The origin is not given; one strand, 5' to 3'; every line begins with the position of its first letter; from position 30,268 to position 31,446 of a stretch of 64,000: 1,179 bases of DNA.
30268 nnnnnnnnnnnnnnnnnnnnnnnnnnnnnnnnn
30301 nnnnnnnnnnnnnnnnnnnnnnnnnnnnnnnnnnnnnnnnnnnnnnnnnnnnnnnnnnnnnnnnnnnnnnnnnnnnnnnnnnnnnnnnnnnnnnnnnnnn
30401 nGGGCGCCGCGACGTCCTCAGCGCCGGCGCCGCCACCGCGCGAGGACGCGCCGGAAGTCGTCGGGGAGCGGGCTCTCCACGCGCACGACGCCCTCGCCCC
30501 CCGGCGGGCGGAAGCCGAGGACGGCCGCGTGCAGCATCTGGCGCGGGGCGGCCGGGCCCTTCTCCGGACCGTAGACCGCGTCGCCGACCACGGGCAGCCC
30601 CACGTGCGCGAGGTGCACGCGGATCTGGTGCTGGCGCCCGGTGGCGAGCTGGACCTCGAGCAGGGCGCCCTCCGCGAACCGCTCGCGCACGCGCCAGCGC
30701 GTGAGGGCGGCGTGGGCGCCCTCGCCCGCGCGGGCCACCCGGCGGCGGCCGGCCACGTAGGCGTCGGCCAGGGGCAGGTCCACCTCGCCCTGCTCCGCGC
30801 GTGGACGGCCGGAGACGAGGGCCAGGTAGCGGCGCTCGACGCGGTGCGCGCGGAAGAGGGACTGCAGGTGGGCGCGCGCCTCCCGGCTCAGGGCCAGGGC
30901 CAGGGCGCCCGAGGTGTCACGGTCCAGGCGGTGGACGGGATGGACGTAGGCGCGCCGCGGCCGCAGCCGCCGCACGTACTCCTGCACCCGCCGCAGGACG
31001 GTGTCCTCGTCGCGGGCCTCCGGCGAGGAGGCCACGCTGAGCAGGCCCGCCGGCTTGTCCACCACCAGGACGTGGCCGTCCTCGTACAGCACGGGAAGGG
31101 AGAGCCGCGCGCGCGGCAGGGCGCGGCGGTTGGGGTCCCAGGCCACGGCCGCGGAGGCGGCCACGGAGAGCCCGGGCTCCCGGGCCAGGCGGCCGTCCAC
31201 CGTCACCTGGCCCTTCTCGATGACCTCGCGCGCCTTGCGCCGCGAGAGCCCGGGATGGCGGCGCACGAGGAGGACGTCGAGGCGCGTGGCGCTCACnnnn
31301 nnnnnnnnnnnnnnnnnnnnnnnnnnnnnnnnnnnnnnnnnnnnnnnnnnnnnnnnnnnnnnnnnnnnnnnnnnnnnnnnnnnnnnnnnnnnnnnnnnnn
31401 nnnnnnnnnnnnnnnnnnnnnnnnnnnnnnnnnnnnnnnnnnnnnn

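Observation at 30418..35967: Four-gene overlapping operon: ACP-FAAL-PlsC fusion, threonine/serine dehydratase, MtfA peptidase, RluA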

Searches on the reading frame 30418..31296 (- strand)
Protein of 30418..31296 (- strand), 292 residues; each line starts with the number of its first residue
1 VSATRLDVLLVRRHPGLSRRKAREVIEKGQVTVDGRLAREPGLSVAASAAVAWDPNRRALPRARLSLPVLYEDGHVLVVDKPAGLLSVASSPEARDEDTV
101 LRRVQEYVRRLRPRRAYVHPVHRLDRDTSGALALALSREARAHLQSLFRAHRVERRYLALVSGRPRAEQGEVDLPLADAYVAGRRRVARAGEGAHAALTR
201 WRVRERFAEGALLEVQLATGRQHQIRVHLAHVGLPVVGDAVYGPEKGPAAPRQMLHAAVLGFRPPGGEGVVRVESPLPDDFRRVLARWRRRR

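Call 9: search_protein_families(library=pfam, proteins=[window:30418-31296:-], max_evalue=0.01)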
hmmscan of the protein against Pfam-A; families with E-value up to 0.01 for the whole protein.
window:30418-31296:- (292 aa): 2 families
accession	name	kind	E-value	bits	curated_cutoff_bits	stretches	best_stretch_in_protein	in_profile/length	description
PF00849.27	PseudoU_synth_2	-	5e-30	105.2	26.8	1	75-231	1-152/152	RNA pseudouridylate synthase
PF01479.30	S4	-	5.9e-11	42.4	22.8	1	5-45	2-42/48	S4 domain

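Call 16: search_protein_families(library=ncbifam, proteins=[window:30418-31296:-], max_evalue=0.001)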
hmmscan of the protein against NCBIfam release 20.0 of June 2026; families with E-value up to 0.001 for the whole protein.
window:30418-31296:- (292 aa): 11 families
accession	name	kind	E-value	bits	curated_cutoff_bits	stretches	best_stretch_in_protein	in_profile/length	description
TIGR00005.1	rluA_subfam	subfamily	1e-61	208.9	192.7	1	3-286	5-295/298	RluA family pseudouridine synthase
NF008249.0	PRK11025.1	equivalog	8.9e-37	126.6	378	1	63-291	89-316/317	23S rRNA pseudouridine(955/2504/2580) synthase RluC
NF008385.0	PRK11180.1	equivalog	3e-36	125.4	351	1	4-286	18-310/325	23S rRNA pseudouridine(1911/1915/1917) synthase RluD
NF007543.0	PRK10158.1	equivalog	2.3e-32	112.4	286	1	67-265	14-205/219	bifunctional tRNA pseudouridine(32) synthase/23S rRNA pseudouridine(746) synthase RluA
NF008321.0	PRK11112.1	equivalog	3.6e-29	101.9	328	1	67-288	2-234/257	tRNA pseudouridine(65) synthase TruC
TIGR01621.1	RluA-like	hypoth_equivalog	4.3e-21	75.2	222.3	1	68-262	3-183/217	TIGR01621 family pseudouridine synthase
TIGR00093.1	TIGR00093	subfamily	1.5e-09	37.8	109.3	1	81-237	2-136/161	pseudouridine synthase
TIGR00478.1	tly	subfamily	1.2e-08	34.5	185.8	1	5-77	1-73/228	TlyA family rRNA (cytidine-2'-O)-methyltransferase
NF008097.0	PRK10839.1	equivalog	2.5e-05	24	275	1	5-237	2-198/232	16S rRNA pseudouridine(516) synthase RsuA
NF007976.1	PRK10700.1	equivalog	9.3e-05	21.7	290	1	6-164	5-147/291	23S rRNA pseudouridine(2605) synthase RluB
NF049952.1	23rRNACMtaseTlyA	equivalog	0.00059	19.4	250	1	5-73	2-71/236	23S rRNA (cytidine-2'-O)-methyltransferase TlyA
